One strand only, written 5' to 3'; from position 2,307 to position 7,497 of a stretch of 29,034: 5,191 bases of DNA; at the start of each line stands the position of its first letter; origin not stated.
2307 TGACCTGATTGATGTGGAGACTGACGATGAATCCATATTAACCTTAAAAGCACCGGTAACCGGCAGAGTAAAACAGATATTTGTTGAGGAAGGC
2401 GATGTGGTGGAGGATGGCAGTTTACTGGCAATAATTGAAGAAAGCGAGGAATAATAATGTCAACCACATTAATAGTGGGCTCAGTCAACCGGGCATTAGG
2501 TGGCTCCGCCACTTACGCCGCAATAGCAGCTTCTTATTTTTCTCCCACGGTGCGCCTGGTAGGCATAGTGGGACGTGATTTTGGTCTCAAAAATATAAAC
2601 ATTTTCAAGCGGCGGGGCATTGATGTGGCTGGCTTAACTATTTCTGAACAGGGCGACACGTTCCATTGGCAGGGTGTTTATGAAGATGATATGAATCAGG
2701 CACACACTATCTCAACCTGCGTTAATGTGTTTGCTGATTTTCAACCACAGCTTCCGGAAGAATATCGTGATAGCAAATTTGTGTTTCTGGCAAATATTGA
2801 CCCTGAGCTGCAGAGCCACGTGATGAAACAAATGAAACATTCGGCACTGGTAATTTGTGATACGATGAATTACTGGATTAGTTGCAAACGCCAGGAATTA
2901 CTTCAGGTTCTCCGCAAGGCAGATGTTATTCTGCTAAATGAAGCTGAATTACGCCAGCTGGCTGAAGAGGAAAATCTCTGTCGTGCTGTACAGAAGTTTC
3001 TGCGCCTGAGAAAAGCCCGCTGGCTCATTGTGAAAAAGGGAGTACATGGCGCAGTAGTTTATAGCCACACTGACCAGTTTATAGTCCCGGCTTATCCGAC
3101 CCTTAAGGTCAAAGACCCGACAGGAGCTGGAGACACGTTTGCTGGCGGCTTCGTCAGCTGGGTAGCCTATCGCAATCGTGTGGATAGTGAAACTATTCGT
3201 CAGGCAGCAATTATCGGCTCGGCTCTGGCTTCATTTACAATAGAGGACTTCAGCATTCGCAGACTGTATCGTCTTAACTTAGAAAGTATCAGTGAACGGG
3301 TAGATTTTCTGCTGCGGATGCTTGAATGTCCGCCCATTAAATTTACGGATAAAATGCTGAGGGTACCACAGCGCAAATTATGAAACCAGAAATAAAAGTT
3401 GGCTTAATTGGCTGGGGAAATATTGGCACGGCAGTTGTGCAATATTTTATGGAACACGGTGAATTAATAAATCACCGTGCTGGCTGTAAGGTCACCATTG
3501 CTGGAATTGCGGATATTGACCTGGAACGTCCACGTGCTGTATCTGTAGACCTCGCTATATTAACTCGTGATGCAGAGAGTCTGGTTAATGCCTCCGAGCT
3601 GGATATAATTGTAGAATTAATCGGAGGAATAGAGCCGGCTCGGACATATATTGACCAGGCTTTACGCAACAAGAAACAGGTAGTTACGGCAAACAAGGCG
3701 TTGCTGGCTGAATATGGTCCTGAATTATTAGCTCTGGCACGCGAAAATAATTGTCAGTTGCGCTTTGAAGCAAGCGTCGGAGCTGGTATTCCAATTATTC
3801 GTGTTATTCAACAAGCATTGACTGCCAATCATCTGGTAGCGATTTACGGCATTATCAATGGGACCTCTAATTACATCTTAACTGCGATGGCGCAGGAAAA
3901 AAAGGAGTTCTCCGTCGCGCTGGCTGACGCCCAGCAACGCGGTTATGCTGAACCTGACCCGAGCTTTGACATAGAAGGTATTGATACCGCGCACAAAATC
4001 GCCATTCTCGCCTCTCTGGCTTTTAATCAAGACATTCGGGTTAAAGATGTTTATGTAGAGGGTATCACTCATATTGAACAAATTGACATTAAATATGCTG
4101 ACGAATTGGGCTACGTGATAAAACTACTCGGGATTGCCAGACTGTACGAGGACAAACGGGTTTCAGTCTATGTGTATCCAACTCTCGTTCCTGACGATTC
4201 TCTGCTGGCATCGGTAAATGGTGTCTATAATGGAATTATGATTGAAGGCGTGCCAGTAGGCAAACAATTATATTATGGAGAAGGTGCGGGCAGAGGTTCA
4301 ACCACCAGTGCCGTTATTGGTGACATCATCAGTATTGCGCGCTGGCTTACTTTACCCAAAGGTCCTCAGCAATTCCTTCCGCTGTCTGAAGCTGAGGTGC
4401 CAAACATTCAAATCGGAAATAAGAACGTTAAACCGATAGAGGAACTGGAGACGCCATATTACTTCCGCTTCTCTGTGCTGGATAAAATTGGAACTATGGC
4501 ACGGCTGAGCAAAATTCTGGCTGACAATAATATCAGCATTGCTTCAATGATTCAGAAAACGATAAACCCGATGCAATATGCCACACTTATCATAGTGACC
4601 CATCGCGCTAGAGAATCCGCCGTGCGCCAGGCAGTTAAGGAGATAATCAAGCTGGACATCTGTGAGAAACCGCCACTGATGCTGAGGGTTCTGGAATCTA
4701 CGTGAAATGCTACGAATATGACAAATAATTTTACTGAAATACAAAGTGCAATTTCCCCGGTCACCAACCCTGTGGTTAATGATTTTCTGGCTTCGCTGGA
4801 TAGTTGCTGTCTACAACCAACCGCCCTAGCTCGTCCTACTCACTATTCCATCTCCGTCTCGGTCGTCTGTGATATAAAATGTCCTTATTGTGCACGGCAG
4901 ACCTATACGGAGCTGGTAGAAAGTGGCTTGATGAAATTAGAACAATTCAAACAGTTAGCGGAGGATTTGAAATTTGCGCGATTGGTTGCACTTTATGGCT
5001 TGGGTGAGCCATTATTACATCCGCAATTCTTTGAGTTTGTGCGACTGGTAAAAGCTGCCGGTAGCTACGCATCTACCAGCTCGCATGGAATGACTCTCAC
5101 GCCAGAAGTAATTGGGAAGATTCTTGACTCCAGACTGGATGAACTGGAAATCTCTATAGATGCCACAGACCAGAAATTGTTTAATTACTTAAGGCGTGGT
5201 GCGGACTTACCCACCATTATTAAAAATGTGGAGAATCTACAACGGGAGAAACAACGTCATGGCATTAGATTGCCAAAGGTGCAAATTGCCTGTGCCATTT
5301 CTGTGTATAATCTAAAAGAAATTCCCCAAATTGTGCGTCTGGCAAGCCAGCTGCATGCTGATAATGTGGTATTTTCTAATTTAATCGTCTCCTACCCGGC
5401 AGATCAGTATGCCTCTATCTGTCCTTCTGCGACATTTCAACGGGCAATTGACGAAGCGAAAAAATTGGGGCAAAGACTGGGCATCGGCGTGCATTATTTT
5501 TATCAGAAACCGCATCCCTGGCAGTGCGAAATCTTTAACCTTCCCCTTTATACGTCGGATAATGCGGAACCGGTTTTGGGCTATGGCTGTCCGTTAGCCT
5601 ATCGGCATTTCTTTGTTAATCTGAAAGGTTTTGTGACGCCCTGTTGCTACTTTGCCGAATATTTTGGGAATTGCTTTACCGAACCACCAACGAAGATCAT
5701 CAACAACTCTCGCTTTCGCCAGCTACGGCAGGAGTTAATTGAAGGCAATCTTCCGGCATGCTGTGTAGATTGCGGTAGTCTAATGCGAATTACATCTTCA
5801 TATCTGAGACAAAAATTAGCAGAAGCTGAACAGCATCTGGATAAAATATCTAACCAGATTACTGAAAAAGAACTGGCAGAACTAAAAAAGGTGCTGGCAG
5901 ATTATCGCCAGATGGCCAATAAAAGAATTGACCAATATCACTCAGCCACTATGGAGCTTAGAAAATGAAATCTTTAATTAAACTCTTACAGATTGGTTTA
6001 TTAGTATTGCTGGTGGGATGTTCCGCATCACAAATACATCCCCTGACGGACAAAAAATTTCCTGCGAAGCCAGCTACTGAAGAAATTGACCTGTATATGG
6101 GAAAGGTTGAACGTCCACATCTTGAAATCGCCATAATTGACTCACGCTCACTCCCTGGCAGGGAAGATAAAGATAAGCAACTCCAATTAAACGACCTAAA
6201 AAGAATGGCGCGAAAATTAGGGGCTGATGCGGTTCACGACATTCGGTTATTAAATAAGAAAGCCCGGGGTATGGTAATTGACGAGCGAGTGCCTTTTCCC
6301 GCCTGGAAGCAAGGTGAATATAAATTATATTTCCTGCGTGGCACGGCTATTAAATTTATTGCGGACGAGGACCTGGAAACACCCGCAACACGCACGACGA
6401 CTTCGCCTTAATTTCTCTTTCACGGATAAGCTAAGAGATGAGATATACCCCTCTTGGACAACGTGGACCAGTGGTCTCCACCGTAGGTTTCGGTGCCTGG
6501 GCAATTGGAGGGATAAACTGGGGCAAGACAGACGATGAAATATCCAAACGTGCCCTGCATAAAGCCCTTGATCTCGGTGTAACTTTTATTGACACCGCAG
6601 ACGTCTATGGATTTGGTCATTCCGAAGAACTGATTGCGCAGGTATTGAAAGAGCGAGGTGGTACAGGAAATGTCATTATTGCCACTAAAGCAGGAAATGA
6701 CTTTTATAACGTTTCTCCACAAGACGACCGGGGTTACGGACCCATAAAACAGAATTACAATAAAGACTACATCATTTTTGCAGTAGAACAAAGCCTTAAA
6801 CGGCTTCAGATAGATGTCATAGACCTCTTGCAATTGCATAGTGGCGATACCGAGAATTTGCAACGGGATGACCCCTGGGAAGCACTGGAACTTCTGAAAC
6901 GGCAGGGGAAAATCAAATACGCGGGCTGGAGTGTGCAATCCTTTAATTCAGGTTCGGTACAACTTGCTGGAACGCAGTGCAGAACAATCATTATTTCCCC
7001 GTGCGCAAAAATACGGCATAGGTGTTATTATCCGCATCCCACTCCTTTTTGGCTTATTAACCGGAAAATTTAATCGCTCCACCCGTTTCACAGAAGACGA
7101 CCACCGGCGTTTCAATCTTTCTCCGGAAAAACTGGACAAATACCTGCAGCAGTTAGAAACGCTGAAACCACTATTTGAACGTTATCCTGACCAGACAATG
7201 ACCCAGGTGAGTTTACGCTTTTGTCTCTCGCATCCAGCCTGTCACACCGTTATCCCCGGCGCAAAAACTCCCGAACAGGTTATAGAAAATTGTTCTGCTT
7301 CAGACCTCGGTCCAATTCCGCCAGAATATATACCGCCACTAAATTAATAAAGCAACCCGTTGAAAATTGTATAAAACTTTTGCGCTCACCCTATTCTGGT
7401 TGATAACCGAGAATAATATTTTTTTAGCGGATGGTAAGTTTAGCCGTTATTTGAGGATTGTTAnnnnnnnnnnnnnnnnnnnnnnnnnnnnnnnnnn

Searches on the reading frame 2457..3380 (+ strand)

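Call 3: search_protein_families(library=pfam, proteins=[window:2457-3380:+], max_evalue=1)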
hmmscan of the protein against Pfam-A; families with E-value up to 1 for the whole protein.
window:2457-3380:+ (308 aa): 5 families
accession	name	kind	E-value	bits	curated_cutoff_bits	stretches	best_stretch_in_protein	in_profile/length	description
PF00294.29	PfkB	-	1.4e-33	117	25.8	1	7-265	28-293/302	pfkB family carbohydrate kinase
PF08543.17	Phos_pyr_kin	-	0.0026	17.6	27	1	150-243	115-218/246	Phosphomethylpyrimidine kinase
PF08433.16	KTI12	-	0.0091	16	22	1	117-156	59-97/271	Chromatin associated protein KTI12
PF03372.29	Exo_endo_phos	-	0.052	13.7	24.5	1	144-238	18-112/225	Endonuclease/Exonuclease/phosphatase family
PF08861.15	DUF1828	-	0.23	12.2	22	0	136-183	39-86/91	Domain of unknown function DUF1828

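Call 4: search_protein_families(library=ncbifam, proteins=[window:2457-3380:+], max_evalue=1)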
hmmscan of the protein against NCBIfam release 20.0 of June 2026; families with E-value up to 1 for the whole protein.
window:2457-3380:+ (308 aa): 24 families
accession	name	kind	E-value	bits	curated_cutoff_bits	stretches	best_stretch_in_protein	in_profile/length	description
NF041164.1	NucKinThplmales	equivalog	6.5e-19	68.2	450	1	7-267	30-281/295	nucleoside kinase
TIGR02152.1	D_ribokin_bact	equivalog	6.4e-18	65.1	299.65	1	4-262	24-281/298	ribokinase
TIGR04382.1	myo_inos_iolC_N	equivalog_domain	1.2e-17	64.2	300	2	146-264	180-292/309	5-dehydro-2-deoxygluconokinase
NF053626.1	RibKinHalex1628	equivalog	1.4e-17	64.1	330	1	9-259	32-273/293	ATP-dependent ribose-1-phosphate kinase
NF040938.1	KDG_KDGal_kin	equivalog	5.2e-17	61.9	400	1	138-258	165-283/305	bifunctional 2-dehydro-3-deoxygluconokinase/2-dehydro-3-deoxygalactonokinase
NF049991.1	TagKinase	equivalog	1e-14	54.1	420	2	145-236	185-275/321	tagatose kinase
NF006957.1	PRK09434.1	equivalog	2.5e-13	50.2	450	1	145-253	170-276/302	fructokinase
NF041134.1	R1P_kin_Thcocales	equivalog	1.5e-11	44.2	500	1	11-269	33-270/291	ADP-dependent ribose-1-phosphate kinase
TIGR03168.1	1-PFK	subfamily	4e-11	42.4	216.4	1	113-260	140-284/305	hexose kinase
TIGR03828.1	pfkB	equivalog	1.9e-10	40.2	292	1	113-260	140-284/305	1-phosphofructokinase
TIGR02198.1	rfaE_dom_I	equivalog_domain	5.5e-09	35.6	345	1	144-259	181-294/315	D-glycero-beta-D-manno-heptose-7-phosphate kinase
NF010033.0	PRK13508.1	equivalog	2.1e-06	27.2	469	1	146-255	169-281/309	tagatose-6-phosphate kinase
NF008353.0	PRK11142.1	equivalog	3.7e-06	26.7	341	1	4-243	28-270/307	ribokinase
TIGR01231.1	lacC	equivalog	4.8e-06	26.1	409.55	1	142-255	163-282/310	tagatose-6-phosphate kinase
NF052444.1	DhDoxglucKinKdgK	equivalog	5.2e-06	26.1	400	1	145-262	179-290/303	2-dehydro-3-deoxygluconokinase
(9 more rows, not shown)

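Call 79: search_protein_families(library=ncbifam, proteins=[window:2457-3380:+], max_evalue=1e-10)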
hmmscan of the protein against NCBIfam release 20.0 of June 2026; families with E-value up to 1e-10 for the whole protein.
window:2457-3380:+ (308 aa): 9 families
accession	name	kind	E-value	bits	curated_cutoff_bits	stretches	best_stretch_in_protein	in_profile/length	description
NF041164.1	NucKinThplmales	equivalog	6.5e-19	68.2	450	1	7-267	30-281/295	nucleoside kinase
TIGR02152.1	D_ribokin_bact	equivalog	6.4e-18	65.1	299.65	1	4-262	24-281/298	ribokinase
TIGR04382.1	myo_inos_iolC_N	equivalog_domain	1.2e-17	64.2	300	1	146-264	180-292/309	5-dehydro-2-deoxygluconokinase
NF053626.1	RibKinHalex1628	equivalog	1.4e-17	64.1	330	1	9-259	32-273/293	ATP-dependent ribose-1-phosphate kinase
NF040938.1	KDG_KDGal_kin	equivalog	5.2e-17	61.9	400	1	138-258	165-283/305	bifunctional 2-dehydro-3-deoxygluconokinase/2-dehydro-3-deoxygalactonokinase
NF049991.1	TagKinase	equivalog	1e-14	54.1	420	1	145-236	185-275/321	tagatose kinase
NF006957.1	PRK09434.1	equivalog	2.5e-13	50.2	450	1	145-253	170-276/302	fructokinase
NF041134.1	R1P_kin_Thcocales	equivalog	1.5e-11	44.2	500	1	11-269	33-270/291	ADP-dependent ribose-1-phosphate kinase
TIGR03168.1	1-PFK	subfamily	4e-11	42.4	216.4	1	113-260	140-284/305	hexose kinase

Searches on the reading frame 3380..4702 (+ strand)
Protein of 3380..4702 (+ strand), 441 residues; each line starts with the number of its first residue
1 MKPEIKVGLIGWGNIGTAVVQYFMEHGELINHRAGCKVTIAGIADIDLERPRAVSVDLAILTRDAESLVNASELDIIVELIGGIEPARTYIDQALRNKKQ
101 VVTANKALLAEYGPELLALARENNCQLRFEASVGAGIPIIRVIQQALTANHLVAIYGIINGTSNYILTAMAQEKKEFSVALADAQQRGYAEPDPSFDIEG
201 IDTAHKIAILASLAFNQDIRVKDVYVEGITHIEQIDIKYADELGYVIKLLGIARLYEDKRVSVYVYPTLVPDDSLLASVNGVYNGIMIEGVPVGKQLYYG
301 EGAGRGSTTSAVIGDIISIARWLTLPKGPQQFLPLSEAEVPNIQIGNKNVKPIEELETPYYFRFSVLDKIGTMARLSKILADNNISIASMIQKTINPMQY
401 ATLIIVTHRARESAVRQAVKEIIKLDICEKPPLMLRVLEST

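Call 3: search_protein_families(library=pfam, proteins=[window:3380-4702:+], max_evalue=1)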
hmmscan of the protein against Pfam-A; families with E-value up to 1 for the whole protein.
window:3380-4702:+ (441 aa): 8 families
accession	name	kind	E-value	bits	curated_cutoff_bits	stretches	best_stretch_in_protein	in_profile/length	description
PF00742.24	Homoserine_dh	-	4.4e-62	209.4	22.9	1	138-317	1-173/173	Homoserine dehydrogenase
PF03447.22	NAD_binding_3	-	1e-19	71.8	24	1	11-130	1-116/116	Homoserine dehydrogenase, NAD binding domain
PF01842.31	ACT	-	4.8e-09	36.3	27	1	361-422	2-64/66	ACT domain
PF01408.29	GFO_IDH_MocA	-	4.1e-05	24.7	24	1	5-127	1-116/120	Oxidoreductase family, NAD-binding Rossmann fold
PF22629.2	ACT_AHAS_ss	-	8.1e-05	23.1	27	1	365-426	4-63/67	AHAS small subunit-like ACT domain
PF13840.12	ACT_7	-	0.0089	16.3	27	1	367-388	18-39/65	ACT domain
PF03435.24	Sacchrp_dh_NADP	-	0.049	14.4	25.1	1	7-121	1-119/129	Saccharopine dehydrogenase NADP binding domain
PF03807.23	F420_oxidored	-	0.42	11.7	21.6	1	6-31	1-23/94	NADP oxidoreductase coenzyme F420-dependent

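Call 35: list_cluster_members(proteins=[window:3380-4702:+, window:12503-14755:-, window:1257-2150:+, P0156])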
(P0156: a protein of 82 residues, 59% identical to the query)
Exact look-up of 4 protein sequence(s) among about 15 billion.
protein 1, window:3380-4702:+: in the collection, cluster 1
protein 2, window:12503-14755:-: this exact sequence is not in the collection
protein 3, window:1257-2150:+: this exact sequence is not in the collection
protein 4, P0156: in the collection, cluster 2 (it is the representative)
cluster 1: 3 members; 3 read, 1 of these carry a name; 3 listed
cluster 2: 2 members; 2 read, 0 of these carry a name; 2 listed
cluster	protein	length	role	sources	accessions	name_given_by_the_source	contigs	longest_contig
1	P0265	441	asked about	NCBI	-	-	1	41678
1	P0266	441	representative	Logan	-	-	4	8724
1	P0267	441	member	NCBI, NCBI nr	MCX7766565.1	MAG: homoserine dehydrogenase [Candidatus Sumerlaeia bacterium] | homoserine dehydrogenase [Candidatus Sumerlaeia bacterium]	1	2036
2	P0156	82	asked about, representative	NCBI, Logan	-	-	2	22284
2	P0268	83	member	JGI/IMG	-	-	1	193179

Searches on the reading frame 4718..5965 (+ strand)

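Call 3: search_protein_families(library=pfam, proteins=[window:4718-5965:+], max_evalue=1)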
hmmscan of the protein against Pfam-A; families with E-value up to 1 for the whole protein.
window:4718-5965:+ (416 aa): 7 families
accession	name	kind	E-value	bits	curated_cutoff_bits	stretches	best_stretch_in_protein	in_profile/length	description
PF04055.27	Radical_SAM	-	1.4e-16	61.5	29.5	1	45-207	1-164/166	Radical SAM superfamily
PF13186.11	SPASM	-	4.8e-08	33.6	21.5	1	291-352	1-66/67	Iron-sulfur cluster-binding domain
PF13353.11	Fer4_12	-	0.012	16.3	22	1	51-119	15-82/137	4Fe-4S single cluster domain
PF19238.5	Radical_SAM_2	-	0.12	12.5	26.7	1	127-178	64-115/151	Radical SAM-like domain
PF18609.8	SAM_Exu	-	0.13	12.9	28.9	1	357-402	15-60/72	Exuperantia SAM-like domain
PF18554.7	PheRS_DBD2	-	0.16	12.4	25.9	1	378-391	15-28/33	PheRS DNA binding domain 2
PF05960.17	DUF885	-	0.2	11.7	32.4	0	149-195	97-143/532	Bacterial protein of unknown function (DUF885)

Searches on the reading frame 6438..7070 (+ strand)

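Call 12: search_protein_families(library=pfam, proteins=[window:6438-7070:+], max_evalue=0.001)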
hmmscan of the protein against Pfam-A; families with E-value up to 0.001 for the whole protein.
window:6438-7070:+ (211 aa): 1 family
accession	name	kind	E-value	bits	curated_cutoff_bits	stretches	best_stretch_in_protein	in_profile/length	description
PF00248.27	Aldo_ket_red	-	1.5e-33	116.6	24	1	16-177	2-149/291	Aldo/keto reductase family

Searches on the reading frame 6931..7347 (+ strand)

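Call 72: search_protein_families(library=pfam, proteins=[window:6931-7347:+], max_evalue=0.001)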
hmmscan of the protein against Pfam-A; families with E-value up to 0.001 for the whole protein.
window:6931-7347:+ (138 aa): 1 family
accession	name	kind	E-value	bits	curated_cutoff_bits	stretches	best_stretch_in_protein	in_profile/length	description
PF00248.27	Aldo_ket_red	-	1.1e-19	71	24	1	6-132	160-281/291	Aldo/keto reductase family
